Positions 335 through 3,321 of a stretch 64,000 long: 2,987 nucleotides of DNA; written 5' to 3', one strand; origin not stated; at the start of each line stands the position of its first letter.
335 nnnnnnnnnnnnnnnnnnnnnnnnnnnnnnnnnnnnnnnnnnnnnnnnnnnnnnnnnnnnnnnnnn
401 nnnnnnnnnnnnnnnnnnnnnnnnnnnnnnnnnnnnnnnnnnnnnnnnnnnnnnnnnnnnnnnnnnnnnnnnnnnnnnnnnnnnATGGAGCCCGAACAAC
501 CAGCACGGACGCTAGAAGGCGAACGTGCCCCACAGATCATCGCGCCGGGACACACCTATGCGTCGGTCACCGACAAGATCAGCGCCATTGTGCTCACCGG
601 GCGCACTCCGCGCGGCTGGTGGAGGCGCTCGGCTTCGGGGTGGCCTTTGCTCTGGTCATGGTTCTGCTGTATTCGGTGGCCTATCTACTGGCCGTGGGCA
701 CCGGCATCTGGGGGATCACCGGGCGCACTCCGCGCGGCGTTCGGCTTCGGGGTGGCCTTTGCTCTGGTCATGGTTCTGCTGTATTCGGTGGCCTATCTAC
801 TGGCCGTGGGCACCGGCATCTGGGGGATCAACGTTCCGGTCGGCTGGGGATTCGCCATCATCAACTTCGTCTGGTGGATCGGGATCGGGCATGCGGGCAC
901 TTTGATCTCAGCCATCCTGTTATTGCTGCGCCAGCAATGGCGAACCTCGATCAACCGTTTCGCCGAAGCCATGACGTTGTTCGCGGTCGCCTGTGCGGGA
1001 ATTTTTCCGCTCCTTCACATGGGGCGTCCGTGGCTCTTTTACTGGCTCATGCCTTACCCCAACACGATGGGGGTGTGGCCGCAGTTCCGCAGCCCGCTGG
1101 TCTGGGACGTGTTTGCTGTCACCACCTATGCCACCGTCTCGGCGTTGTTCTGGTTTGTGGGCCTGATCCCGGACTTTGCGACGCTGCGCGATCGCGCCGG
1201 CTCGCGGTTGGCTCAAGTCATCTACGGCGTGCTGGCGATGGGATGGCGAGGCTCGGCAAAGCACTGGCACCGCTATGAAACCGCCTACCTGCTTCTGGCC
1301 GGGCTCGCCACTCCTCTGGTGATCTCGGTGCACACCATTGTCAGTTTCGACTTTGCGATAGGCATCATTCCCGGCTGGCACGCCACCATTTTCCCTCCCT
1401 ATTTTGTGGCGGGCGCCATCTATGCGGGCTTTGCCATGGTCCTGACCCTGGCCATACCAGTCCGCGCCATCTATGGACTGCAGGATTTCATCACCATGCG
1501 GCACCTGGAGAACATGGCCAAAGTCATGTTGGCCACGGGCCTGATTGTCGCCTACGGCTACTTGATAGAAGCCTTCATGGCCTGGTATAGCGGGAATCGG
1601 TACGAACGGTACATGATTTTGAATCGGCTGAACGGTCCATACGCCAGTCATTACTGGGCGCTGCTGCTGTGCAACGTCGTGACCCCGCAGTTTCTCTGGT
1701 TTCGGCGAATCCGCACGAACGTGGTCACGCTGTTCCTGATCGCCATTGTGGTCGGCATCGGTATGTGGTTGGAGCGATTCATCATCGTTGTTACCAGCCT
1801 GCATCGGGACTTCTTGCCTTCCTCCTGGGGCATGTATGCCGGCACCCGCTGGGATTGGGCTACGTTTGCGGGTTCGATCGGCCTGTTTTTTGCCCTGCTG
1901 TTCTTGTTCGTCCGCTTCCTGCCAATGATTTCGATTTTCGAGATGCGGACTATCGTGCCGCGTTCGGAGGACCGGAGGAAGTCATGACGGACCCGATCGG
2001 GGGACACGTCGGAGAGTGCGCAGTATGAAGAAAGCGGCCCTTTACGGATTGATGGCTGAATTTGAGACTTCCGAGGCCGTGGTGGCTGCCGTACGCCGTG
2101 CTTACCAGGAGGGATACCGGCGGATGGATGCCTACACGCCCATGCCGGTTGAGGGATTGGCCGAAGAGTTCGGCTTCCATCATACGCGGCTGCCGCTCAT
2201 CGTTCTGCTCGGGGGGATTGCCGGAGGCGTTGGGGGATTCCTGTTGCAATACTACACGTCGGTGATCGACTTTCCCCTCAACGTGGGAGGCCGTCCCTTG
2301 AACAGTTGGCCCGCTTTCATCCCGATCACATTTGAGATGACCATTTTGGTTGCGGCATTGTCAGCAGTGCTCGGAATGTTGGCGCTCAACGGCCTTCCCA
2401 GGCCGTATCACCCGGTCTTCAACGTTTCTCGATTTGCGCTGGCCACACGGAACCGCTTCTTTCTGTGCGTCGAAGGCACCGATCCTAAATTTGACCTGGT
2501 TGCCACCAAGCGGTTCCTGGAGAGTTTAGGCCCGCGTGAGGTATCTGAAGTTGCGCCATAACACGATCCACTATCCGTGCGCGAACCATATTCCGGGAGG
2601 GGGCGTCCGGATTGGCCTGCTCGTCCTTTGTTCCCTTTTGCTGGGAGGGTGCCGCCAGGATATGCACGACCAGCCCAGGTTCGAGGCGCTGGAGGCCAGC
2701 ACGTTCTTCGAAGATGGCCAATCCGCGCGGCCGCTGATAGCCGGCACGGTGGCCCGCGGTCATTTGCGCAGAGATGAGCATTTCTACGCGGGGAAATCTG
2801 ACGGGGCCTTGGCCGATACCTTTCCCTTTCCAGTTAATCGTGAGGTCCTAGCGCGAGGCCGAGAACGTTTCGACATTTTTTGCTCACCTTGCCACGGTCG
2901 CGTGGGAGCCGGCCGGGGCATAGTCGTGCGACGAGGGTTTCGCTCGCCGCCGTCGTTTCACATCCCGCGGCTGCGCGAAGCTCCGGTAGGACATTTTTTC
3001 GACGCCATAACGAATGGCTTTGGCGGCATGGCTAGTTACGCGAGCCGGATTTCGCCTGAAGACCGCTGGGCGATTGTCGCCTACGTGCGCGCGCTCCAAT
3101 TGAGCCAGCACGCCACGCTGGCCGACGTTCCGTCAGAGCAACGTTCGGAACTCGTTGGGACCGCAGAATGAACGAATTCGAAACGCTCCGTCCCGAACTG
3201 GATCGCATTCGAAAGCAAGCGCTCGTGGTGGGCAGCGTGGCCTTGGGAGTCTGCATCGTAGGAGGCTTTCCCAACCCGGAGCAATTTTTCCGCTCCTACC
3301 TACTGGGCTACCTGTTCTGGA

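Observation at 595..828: Imperfect 122/112-bp tandem duplication inside actC that is tolerated by an open frame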

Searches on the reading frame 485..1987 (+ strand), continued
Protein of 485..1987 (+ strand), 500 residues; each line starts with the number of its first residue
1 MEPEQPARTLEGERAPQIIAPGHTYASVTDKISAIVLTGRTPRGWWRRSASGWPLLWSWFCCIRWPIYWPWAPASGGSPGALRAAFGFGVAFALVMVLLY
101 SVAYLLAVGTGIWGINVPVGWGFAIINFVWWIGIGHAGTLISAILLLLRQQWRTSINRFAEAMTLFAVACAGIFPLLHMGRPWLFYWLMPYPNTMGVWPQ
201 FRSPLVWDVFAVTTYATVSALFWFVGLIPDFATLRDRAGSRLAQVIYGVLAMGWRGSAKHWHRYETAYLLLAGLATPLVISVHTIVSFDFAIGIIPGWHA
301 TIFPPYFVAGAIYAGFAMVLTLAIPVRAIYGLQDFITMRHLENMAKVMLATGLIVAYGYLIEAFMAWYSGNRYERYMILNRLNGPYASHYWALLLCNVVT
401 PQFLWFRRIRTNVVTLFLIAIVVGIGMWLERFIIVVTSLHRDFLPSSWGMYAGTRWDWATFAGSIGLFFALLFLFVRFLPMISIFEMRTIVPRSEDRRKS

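Call 39: search_solved_structures(query=P0121, max_evalue=1e-10, show_alignments=1)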
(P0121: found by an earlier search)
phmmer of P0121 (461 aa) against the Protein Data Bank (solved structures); distinct sequences matched with E-value up to 1e-10: 4.
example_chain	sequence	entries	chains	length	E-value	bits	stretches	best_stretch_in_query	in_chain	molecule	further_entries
8k9e_C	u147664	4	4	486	2.9e-200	669.6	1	3-458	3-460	Polysulphide reductase NrfD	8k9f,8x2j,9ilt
6lod_C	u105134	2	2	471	4.1e-189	632.8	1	5-458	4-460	Polysulphide reductase NrfD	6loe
6f0k_C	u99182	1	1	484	1.4e-170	571.7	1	18-456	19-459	Polysulphide reductase NrfD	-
6btm_C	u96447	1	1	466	1.4e-158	532.2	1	16-456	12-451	Alternative Complex III subunit C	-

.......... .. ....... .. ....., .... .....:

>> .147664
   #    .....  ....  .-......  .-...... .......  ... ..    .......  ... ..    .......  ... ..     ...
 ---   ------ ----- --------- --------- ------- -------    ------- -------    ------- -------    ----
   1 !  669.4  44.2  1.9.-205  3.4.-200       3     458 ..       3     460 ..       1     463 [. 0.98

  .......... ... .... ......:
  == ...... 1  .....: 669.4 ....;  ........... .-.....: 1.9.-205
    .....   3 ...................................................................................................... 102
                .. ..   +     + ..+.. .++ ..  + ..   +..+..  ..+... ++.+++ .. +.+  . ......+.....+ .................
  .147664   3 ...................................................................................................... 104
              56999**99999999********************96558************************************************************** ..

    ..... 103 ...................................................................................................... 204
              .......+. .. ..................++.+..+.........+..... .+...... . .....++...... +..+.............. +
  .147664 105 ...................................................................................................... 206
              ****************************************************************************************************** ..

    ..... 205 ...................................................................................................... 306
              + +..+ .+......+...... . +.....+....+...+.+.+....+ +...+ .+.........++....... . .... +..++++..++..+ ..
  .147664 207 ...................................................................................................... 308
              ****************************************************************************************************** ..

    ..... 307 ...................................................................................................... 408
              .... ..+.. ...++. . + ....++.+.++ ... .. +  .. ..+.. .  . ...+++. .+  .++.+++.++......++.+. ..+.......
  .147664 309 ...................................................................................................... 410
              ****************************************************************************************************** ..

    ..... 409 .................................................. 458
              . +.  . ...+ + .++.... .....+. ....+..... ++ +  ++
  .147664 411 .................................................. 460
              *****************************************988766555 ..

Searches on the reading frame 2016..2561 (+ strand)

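Call 6: search_protein_families(library=pfam, proteins=[window:2016-2561:+])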
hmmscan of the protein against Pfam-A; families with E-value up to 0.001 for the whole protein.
window:2016-2561:+ (181 aa): 1 family
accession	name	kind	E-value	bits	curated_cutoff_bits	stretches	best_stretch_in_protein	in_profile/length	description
PF11821.13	ActD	-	8.9e-68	227.7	25.7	1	10-178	1-170/170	Alternative complex III, ActD subunit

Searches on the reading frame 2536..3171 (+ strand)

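Call 6: search_protein_families(library=pfam, proteins=[window:2536-3171:+])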
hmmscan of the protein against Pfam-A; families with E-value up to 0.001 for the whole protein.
window:2536-3171:+ (211 aa): 2 families
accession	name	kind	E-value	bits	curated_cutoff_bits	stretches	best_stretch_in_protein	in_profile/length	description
PF13442.11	Cytochrome_CBB3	-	2.8e-12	47.2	27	1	105-184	3-68/68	Cytochrome C oxidase, cbb3-type, subunit III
PF00034.26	Cytochrom_C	-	0.0001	24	21.3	0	106-187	2-89/90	Cytochrome c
